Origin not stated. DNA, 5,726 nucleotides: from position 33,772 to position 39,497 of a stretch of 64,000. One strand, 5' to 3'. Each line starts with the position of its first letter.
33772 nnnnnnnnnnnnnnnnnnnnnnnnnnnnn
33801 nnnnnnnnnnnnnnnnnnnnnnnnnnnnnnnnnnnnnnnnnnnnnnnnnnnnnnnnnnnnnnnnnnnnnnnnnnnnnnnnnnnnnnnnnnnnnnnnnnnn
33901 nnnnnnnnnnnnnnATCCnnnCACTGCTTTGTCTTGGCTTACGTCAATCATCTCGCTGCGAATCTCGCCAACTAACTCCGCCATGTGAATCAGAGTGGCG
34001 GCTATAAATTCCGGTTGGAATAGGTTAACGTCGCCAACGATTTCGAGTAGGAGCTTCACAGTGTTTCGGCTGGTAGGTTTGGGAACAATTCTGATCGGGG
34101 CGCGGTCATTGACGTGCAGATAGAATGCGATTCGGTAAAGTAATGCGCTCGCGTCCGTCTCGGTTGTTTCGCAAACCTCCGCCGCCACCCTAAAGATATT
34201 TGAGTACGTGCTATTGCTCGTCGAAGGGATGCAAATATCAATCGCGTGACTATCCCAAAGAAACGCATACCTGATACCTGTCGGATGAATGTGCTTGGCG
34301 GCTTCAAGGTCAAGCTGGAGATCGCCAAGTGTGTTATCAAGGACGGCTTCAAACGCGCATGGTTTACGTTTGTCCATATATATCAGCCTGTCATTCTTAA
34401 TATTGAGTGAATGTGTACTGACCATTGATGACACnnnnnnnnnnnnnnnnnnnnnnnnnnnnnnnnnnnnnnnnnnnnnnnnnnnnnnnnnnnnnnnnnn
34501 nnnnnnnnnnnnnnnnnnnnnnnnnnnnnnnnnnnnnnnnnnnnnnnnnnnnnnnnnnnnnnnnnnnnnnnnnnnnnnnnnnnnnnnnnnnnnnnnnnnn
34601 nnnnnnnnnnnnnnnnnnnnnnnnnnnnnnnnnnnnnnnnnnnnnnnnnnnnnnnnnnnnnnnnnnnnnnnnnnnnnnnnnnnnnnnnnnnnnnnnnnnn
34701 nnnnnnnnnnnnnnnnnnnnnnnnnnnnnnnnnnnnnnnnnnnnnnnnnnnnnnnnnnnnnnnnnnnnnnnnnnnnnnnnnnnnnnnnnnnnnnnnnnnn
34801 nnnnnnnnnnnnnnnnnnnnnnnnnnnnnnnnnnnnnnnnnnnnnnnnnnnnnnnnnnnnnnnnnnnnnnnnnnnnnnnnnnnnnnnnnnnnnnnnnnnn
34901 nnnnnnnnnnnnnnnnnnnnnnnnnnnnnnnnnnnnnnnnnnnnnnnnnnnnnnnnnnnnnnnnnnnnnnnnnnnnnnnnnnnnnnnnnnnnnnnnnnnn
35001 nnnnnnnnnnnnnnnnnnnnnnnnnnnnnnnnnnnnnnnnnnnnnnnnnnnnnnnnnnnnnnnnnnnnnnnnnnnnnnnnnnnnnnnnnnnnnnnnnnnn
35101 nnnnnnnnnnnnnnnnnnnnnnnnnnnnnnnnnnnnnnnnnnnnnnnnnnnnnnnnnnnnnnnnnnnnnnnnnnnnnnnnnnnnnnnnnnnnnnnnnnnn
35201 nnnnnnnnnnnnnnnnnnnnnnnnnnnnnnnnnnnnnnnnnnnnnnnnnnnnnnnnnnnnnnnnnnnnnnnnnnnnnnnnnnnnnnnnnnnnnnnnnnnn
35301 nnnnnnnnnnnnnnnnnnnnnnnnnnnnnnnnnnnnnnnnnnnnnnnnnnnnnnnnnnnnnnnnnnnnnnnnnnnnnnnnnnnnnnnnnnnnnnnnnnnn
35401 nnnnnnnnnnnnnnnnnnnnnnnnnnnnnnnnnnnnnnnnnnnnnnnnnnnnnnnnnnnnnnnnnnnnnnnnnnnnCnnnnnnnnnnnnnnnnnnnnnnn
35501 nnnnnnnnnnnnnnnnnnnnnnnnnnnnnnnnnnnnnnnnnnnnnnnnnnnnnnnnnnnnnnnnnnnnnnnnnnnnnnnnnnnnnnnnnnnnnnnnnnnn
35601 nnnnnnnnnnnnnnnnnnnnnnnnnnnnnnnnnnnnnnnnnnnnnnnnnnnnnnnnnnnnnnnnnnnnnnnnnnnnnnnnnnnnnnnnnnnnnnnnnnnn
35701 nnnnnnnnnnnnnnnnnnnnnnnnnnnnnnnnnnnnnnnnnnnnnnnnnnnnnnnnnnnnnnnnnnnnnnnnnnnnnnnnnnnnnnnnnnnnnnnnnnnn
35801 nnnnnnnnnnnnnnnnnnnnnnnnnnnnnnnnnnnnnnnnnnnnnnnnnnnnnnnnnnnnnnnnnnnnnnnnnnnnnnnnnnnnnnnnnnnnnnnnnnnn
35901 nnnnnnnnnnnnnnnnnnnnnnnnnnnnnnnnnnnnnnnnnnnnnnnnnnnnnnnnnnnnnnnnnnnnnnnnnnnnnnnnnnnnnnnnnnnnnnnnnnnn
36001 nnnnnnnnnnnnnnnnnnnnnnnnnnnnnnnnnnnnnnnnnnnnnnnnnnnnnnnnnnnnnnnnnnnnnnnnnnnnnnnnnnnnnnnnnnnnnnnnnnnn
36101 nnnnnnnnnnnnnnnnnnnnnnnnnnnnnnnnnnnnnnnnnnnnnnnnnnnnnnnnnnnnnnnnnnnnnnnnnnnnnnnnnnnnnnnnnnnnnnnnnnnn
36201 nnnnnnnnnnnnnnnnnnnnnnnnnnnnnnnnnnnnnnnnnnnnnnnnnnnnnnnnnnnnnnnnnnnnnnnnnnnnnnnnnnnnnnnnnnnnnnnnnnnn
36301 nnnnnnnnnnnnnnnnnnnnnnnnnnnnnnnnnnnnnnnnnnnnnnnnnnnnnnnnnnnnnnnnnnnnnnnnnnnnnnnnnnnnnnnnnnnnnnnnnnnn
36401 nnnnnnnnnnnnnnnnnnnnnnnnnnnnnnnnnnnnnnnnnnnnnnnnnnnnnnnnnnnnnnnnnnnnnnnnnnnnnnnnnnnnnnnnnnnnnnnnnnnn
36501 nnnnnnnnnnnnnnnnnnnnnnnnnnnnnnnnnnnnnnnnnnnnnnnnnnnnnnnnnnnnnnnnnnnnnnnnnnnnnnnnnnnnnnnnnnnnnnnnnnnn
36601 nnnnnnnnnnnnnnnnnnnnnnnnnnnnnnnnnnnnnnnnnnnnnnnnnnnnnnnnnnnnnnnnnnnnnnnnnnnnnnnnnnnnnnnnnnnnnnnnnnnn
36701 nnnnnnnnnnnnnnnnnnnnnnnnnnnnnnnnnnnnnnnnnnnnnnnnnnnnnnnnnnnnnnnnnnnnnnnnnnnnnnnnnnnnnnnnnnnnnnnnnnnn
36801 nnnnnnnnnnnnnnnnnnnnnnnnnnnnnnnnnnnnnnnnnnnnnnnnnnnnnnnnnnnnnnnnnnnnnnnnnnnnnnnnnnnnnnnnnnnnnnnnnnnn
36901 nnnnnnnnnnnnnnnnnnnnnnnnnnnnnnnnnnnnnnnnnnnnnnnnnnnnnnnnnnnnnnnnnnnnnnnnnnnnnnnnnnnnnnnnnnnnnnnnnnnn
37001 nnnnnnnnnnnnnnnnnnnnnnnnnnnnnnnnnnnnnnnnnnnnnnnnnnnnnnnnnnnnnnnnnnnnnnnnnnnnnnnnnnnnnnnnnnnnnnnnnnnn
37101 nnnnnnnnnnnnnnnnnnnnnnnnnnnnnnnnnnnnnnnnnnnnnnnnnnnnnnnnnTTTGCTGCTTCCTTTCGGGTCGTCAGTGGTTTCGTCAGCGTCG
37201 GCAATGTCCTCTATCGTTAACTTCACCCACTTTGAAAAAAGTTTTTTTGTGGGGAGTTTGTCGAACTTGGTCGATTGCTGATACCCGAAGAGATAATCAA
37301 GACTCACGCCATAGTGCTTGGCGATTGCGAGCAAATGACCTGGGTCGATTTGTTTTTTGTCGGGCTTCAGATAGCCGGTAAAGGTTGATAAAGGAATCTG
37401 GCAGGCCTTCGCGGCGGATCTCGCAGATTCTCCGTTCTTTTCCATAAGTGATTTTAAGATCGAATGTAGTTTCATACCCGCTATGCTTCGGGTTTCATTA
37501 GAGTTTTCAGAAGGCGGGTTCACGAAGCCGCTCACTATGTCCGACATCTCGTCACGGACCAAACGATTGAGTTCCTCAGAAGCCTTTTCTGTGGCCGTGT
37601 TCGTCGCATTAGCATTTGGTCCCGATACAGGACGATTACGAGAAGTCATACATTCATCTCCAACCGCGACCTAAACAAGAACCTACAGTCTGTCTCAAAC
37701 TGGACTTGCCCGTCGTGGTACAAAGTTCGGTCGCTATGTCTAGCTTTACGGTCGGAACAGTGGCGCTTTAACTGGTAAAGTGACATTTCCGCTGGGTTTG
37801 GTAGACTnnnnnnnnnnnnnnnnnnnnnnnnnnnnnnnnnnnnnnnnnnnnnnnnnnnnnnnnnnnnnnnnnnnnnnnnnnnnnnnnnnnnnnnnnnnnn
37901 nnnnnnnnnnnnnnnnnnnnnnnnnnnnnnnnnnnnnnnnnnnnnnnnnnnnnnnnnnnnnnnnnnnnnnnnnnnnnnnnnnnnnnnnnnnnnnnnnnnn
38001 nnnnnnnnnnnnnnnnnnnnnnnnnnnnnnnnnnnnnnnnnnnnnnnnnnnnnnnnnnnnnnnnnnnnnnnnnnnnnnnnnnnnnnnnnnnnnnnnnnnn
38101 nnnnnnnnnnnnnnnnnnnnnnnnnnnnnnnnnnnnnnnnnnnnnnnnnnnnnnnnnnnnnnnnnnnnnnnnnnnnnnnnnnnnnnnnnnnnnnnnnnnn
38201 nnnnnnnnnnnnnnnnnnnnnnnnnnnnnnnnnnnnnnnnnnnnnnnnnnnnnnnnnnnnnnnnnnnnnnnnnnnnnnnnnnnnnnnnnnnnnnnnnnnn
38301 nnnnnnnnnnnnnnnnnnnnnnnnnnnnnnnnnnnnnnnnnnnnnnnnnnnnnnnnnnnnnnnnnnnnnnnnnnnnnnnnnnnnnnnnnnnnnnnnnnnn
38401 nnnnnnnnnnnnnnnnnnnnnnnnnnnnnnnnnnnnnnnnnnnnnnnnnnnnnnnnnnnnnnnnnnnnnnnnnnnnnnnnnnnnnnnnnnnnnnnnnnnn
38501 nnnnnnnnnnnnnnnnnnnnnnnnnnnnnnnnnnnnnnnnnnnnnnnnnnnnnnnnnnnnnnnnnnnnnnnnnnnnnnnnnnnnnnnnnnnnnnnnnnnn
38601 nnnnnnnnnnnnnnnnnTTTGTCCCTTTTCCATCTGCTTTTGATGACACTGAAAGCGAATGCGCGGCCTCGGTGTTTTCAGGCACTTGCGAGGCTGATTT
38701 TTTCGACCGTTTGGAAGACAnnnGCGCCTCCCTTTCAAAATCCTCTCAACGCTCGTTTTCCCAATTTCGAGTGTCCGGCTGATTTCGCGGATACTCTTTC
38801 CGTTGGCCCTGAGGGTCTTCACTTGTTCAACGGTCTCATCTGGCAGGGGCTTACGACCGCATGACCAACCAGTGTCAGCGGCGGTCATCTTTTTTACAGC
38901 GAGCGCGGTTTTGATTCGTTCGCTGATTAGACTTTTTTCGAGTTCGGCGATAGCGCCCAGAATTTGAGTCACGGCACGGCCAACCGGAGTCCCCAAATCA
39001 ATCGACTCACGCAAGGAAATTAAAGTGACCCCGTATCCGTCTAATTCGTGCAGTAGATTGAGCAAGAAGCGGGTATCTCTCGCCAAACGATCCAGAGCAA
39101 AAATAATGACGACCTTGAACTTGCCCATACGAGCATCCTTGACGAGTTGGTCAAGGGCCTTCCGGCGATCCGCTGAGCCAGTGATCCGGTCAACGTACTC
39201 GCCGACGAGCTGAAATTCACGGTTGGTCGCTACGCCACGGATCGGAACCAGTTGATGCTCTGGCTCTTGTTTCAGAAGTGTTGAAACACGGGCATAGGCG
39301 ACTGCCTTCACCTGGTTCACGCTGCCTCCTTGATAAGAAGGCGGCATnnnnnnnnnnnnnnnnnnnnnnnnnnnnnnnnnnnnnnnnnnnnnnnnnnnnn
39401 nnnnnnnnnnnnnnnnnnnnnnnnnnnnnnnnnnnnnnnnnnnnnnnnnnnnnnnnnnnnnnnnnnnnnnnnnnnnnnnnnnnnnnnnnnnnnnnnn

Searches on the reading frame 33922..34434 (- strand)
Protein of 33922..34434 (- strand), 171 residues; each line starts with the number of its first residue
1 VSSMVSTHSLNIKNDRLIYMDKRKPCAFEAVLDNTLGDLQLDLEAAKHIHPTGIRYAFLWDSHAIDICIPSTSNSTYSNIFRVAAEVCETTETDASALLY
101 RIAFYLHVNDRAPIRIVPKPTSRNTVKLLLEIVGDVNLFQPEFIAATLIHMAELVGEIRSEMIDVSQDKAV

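Call 3: search_protein_families(library=pfam, proteins=[window:33922-34434:-], max_evalue=1)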
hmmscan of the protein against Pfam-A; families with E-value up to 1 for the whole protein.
window:33922-34434:- (171 aa): 1 family
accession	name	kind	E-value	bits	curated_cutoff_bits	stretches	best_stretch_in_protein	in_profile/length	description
PF09118.17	GO-like_E_set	-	0.026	15.3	25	0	2-61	37-88/100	Galactose oxidase-like, Early set domain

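Call 4: search_protein_families(library=padloc, proteins=[window:33922-34434:-], max_evalue=1)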
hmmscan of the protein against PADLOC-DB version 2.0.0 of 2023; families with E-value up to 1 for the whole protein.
window:33922-34434:- (171 aa): 0 families

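Call 5: search_protein_families(library=ncbifam, proteins=[window:33922-34434:-], max_evalue=1)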
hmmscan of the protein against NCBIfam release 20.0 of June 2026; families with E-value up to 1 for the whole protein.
window:33922-34434:- (171 aa): 0 families

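Call 57: search_protein_families(library=phrogs, proteins=[window:33922-34434:-], max_evalue=0.01)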
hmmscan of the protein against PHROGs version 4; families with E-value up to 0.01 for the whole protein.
window:33922-34434:- (171 aa): 0 families

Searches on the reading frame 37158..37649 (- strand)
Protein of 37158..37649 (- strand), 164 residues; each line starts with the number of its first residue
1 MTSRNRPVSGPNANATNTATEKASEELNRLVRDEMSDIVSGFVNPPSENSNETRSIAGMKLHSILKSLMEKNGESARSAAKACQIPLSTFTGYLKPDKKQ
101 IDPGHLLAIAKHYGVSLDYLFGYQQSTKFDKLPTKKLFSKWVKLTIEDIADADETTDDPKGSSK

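Call 56: search_protein_families(library=pfam, proteins=[window:37158-37649:-], max_evalue=0.01)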
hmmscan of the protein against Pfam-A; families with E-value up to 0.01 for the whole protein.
window:37158-37649:- (164 aa): 2 families
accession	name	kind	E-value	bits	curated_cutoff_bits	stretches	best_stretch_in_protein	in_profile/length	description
PF13443.12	HTH_26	-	0.00068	20.3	22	1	65-124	2-61/63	Cro/C1-type HTH DNA-binding domain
PF01381.28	HTH_3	-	0.0023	18.3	23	1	65-120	1-55/55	Helix-turn-helix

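Call 57: search_protein_families(library=phrogs, proteins=[window:37158-37649:-], max_evalue=0.01)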
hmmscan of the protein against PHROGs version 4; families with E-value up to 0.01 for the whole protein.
window:37158-37649:- (164 aa): 6 families
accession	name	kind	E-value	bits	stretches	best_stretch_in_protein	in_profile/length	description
phrog_8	-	transcription regulation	6e-10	40.1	1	55-151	71-178/346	transcriptional regulator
phrog_3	-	transcription regulation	7.3e-07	30.3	1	51-139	79-166/430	transcriptional repressor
phrog_4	-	transcription regulation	2.1e-05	24.7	1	51-131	130-202/400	transcriptional repressor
phrog_3037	-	transcription regulation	0.0052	17.6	1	66-125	20-79/189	transcriptional repressor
phrog_7396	-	unknown function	0.0087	16.7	0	98-130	55-87/227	-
phrog_2967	-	transcription regulation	0.0096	16.5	0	61-133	11-78/225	transcriptional regulator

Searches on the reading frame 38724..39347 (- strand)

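Call 56: search_protein_families(library=pfam, proteins=[window:38724-39347:-], max_evalue=0.01)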
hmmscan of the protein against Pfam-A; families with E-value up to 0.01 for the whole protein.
window:38724-39347:- (208 aa): 4 families
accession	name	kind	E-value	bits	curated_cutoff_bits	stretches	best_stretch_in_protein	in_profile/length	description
PF00239.26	Resolvase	-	4.9e-34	117.9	23.3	1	15-153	1-140/145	Resolvase, N terminal domain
PF02796.21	HTH_7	-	3.9e-05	24.1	23.8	1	164-205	1-43/45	Helix-turn-helix domain of resolvase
PF19610.4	DUF6115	-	0.0049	17.7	27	1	170-203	97-130/134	Family of unknown function (DUF6115)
PF13936.12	HTH_38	-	0.0051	17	27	0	170-205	7-42/44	Helix-turn-helix domain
